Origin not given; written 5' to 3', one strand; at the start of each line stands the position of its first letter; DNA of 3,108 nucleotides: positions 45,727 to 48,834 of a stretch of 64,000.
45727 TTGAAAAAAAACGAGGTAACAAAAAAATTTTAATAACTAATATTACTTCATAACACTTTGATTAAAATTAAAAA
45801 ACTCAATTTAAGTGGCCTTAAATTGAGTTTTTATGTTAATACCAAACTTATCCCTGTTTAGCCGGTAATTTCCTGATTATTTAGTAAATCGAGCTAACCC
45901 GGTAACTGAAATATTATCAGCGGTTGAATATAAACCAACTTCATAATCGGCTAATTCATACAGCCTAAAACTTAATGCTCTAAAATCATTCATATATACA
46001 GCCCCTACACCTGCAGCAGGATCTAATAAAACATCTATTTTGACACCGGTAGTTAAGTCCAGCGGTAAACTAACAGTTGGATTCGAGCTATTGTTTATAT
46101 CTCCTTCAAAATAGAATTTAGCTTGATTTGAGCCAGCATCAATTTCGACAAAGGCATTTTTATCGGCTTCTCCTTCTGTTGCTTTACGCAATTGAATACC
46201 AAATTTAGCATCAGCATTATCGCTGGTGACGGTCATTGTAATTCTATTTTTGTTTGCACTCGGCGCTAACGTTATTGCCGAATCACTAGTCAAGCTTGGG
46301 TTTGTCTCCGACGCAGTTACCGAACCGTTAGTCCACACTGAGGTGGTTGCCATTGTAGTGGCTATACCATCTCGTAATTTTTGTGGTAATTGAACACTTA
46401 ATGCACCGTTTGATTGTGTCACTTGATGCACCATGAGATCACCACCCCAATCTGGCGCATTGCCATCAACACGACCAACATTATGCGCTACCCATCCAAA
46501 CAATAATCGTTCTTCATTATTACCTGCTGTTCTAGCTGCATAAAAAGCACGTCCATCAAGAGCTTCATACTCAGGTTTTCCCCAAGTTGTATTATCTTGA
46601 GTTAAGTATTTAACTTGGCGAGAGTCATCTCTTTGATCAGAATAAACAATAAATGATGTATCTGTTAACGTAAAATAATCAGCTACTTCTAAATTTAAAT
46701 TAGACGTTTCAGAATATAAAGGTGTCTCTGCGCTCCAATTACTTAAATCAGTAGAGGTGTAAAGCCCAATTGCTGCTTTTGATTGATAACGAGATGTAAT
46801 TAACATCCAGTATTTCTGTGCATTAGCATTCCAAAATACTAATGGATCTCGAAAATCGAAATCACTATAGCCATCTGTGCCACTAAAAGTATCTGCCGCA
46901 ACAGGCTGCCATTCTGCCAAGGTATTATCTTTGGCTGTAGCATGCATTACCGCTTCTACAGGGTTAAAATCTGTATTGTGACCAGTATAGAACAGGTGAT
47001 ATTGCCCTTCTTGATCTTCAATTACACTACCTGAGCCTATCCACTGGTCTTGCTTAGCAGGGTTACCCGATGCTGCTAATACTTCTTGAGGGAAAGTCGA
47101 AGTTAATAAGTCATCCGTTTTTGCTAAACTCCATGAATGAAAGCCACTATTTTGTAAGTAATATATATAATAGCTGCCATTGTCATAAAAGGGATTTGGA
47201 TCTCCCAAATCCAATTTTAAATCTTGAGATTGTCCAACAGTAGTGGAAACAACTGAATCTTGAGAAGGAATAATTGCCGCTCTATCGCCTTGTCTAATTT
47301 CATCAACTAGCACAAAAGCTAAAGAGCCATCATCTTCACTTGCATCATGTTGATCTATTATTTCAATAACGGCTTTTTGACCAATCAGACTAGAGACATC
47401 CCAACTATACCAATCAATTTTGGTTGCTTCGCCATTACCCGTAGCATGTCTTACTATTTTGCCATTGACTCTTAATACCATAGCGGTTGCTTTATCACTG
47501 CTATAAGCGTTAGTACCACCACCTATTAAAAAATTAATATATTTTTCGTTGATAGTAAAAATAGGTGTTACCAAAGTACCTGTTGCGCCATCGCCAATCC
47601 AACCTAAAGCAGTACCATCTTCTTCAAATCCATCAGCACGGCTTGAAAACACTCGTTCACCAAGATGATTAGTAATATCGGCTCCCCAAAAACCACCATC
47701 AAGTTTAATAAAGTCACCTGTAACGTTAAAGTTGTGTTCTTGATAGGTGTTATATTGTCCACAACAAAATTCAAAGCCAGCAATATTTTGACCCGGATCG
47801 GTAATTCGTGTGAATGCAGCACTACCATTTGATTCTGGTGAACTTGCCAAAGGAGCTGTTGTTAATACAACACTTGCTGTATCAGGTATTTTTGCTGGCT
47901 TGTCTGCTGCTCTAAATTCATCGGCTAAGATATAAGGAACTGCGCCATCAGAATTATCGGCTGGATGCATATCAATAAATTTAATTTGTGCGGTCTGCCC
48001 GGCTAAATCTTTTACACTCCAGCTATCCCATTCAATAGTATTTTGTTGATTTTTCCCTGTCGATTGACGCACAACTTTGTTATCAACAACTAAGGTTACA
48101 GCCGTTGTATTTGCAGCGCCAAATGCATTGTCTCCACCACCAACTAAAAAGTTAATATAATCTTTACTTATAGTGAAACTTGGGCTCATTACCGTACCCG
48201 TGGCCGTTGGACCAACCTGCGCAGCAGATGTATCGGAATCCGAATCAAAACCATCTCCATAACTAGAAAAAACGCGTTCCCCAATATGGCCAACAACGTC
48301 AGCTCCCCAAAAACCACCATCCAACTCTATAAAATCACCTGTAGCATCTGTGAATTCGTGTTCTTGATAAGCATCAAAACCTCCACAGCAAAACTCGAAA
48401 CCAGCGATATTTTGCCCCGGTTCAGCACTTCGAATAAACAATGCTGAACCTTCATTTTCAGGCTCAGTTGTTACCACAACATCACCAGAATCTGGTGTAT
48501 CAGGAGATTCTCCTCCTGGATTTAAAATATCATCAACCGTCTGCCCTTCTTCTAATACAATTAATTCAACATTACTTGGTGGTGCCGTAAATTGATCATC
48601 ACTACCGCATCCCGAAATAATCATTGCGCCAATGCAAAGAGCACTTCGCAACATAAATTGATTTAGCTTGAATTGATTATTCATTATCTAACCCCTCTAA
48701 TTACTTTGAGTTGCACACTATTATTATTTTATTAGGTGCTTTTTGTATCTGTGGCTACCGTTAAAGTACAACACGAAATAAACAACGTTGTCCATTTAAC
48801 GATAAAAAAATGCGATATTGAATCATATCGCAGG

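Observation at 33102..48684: Bacteroides-type fructan PUL with a genuine SusC/SusD pair in a gammaproteobacterium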

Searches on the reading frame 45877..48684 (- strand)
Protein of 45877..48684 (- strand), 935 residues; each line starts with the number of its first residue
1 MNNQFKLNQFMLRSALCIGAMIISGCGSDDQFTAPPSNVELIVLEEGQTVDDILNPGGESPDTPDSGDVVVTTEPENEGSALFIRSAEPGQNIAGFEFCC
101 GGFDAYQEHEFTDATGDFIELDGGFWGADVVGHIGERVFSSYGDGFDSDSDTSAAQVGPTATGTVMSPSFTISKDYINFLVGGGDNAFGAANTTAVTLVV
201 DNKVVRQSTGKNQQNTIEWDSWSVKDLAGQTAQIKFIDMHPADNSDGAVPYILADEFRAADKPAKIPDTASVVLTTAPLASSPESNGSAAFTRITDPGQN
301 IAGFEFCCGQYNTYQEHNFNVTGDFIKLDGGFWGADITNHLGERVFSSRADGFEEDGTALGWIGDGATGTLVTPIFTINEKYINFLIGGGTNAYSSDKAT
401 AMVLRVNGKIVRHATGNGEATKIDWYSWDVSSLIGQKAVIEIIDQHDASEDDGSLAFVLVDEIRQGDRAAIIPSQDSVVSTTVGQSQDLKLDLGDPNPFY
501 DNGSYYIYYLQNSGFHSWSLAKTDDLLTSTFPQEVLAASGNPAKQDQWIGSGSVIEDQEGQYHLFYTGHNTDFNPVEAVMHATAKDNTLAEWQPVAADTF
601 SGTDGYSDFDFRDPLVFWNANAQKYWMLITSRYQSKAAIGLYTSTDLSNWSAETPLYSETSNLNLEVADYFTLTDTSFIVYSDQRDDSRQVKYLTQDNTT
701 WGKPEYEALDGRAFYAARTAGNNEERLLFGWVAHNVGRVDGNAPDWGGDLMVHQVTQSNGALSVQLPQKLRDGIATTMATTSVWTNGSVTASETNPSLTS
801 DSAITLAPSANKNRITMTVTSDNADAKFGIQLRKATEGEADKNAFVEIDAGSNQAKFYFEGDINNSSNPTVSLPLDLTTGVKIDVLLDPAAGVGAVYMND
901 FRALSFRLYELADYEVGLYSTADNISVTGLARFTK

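Call 3: search_protein_families(library=pfam, proteins=[window:45877-48684:-])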
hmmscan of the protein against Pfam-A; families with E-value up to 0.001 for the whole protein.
window:45877-48684:- (935 aa): 3 families
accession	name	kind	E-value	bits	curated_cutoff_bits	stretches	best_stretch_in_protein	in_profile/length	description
PF00251.26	Glyco_hydro_32N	-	7.4e-27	95.1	22.1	1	495-734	11-271/307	Glycosyl hydrolases family 32 N-terminal domain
PF16346.12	GH32_BT1760-like_C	-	2.2e-05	24.9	31.4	1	785-913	28-157/176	GH32, BT1760-like, C-terminal domain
PF04616.20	Glyco_hydro_43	-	0.00088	19.1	32.2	0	492-629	9-139/288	Glycosyl hydrolases family 43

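Call 4: search_protein_families(library=ncbifam, proteins=[window:45877-48684:-], max_evalue=0.01)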
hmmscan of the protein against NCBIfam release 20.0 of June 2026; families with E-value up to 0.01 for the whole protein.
window:45877-48684:- (935 aa): 2 families
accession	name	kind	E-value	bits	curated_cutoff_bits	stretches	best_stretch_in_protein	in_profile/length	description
TIGR01322.1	scrB_fam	subfamily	3.4e-14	52.4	356.4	1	493-830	26-393/447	sucrose-6-phosphate hydrolase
NF041092.1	beta-fruc_BfrA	equivalog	6.7e-11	41.6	900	1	495-734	17-259/433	beta-fructosidase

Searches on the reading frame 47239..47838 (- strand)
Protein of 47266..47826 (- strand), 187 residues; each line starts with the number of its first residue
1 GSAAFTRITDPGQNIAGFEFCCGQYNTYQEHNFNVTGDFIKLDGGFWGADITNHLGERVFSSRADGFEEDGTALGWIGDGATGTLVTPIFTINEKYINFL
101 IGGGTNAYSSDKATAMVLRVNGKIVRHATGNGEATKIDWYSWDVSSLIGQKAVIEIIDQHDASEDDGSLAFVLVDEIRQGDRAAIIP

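Call 36: search_protein_families(library=pfam, proteins=[window:47266-47826:-], max_evalue=10)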
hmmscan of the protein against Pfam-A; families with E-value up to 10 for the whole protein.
seq(187 aa): 0 families

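Call 37: search_solved_structures(query=window:47266-47826:-, max_evalue=10)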
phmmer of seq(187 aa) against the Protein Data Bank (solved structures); distinct sequences matched with E-value up to 10: 1.
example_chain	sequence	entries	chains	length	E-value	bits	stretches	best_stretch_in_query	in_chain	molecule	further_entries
8vd6_A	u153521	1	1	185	0.04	17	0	143-179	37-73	CAP REPEAT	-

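Call 72: predict_structure(alignment_id=A2)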
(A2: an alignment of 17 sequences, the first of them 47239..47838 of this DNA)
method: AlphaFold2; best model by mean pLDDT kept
length: 200 residues; sequences in the alignment: 17
mean_pLDDT: 87.8   pTM: 0.88
mean pLDDT of the five models: 87.8, 85.8, 84.9, 84.9, 81.6
residues with pLDDT >= 90: 112; 70-90: 72; 50-70: 16; < 50: 0
segments of 3 or more residues with pLDDT < 50: none
pLDDT, mean of each block of 10 residues (from residue 1): 82 87 75 92 86 80 85 77 84 96 94 93 96 93 96 97 76 86 95 85
secondary structure, 60 per line:
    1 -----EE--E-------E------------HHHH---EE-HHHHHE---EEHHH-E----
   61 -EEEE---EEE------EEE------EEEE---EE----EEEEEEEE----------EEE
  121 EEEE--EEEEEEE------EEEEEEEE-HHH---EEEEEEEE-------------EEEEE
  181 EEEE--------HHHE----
elements in order: H31-34 H41-45 E62-65 E69-71 E78-80 E87-90 E100-107 E118-124 E127-133 E140-147 E155-162 E176-184

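Call 75: fold_search(model_id=the predicted structure, library=pdb)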
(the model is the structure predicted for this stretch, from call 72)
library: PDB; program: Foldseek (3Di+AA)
matches with E <= 10: 1427; with E <= 0.001: 5
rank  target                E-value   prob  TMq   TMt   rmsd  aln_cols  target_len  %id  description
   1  3wnl_A                3.2e-04  0.97  0.30  0.11  16.4       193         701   12  D308A mutant of Bacillus circulans T-3040 cycloisomaltooligosaccharide glucanotransferase complexed with isomaltohexao (released 2014-02-05)
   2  7uai_C                5.9e-04  1.00  0.40  0.18   6.2       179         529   11  Meprin alpha helix in complex with fetuin-B (released 2022-11-02)
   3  3wnn_A                6.2e-04  0.96  0.30  0.11  16.4       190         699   13  D308A mutant of Bacillus circulans T-3040 cycloisomaltooligosaccharide glucanotransferase complexed with isomaltooctao (released 2014-02-05)
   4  4bj0_A                7.8e-04  1.00  0.39  0.45   8.7       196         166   10  Xyloglucan binding module (CBM4-2 X2-L110F) in complex with branched xyloses (released 2014-04-23)
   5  3km5_A                9.8e-04  1.00  0.42  0.46   7.5       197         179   15  Crystal Structure Analysis of the K2 Cleaved Adhesin Domain of Lys-gingipain (Kgp) (released 2010-03-31)
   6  2y6j                  1.0e-03  1.00  0.40  0.47  10.9       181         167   11  X-2 engineered mutated CBM4-2 Carbohydrate Binding Module from a Thermostable Rhodothermus marinus Xylanase (released 2012-03-07)
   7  8yt7                  1.0e-03  0.97  0.28  0.30   7.9       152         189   12  Crystal structure of the MAM domain of Spodoptera frugiperda Scavenger Receptor-C (released 2025-04-02)
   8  3wnn_B                1.0e-03  0.92  0.30  0.11  16.3       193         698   12  D308A mutant of Bacillus circulans T-3040 cycloisomaltooligosaccharide glucanotransferase complexed with isomaltooctao (released 2014-02-05)
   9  1gmm                  1.1e-03  1.00  0.34  0.50  10.3       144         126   12  Carbohydrate binding module CBM6 from xylanase U Clostridium thermocellum (released 2001-11-28)
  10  5l73_B                1.1e-03  0.97  0.34  0.37  11.1       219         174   14  MAM domain of human neuropilin-1 (released 2016-10-26)
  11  5x7g                  1.2e-03  0.92  0.30  0.11  17.4       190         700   10  Crystal Structure of Paenibacillus sp. 598K cycloisomaltooligosaccharide glucanotransferase (released 2017-04-26)
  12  4gwm_A                1.3e-03  0.98  0.35  0.16   9.0       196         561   12  Crystal structure of human promeprin beta (released 2012-09-19)
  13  7uae_A                1.3e-03  0.98  0.37  0.17   8.6       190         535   12  Human meprin alpha (active state) (released 2022-11-02)
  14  6qfk_A                1.4e-03  0.97  0.32  0.07   9.2       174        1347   13  EngBF DARPin Fusion 4b G10 (released 2019-11-06)
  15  6qfo                  1.4e-03  0.97  0.32  0.07   9.2       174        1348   13  EngBF DARPin Fusion 9b 3G124 (released 2019-11-06)
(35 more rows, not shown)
